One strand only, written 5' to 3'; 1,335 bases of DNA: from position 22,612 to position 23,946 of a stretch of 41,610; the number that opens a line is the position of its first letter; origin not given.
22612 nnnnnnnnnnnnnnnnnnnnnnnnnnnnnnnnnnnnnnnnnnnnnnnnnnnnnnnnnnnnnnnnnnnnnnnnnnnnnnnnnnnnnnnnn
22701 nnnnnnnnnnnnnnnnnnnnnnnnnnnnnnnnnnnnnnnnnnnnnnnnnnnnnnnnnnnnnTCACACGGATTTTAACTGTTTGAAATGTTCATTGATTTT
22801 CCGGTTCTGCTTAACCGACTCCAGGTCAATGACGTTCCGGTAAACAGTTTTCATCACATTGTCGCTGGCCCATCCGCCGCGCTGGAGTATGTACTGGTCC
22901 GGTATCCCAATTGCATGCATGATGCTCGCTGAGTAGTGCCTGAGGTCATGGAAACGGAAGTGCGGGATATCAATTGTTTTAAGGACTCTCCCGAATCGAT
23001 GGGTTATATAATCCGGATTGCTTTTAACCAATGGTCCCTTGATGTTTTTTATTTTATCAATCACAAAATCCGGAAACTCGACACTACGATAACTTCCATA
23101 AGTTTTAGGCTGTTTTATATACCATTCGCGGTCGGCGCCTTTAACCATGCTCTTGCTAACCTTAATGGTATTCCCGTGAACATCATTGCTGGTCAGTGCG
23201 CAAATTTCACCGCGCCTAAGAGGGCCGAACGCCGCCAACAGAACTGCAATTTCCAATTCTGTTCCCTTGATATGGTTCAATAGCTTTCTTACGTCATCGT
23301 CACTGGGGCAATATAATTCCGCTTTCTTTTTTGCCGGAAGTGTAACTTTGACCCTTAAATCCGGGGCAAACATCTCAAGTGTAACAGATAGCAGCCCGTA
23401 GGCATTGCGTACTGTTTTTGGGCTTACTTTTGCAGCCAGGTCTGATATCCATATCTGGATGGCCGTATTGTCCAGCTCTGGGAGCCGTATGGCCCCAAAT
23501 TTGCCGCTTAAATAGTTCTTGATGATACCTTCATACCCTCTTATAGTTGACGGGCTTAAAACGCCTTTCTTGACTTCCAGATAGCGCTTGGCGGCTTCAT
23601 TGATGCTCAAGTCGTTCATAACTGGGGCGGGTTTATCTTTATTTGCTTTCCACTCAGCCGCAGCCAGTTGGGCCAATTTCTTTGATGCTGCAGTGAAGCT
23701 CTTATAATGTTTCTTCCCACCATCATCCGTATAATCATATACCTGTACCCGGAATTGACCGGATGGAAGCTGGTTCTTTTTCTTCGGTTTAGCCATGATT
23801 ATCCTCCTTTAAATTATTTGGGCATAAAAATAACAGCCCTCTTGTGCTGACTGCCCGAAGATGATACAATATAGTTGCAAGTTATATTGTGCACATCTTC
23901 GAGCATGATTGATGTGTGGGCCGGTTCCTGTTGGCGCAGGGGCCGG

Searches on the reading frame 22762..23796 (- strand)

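Call 54: search_protein_families(library=phrogs, proteins=[window:22762-23796:-], max_evalue=0.00001)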
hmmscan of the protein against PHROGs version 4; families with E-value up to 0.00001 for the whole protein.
window:22762-23796:- (344 aa): 2 families
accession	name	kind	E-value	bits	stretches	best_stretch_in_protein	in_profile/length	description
phrog_1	-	integration and excision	5.4e-52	178.9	1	3-339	102-452/611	integrase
phrog_216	-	integration and excision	5.1e-14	53.1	1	165-336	57-238/301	integrase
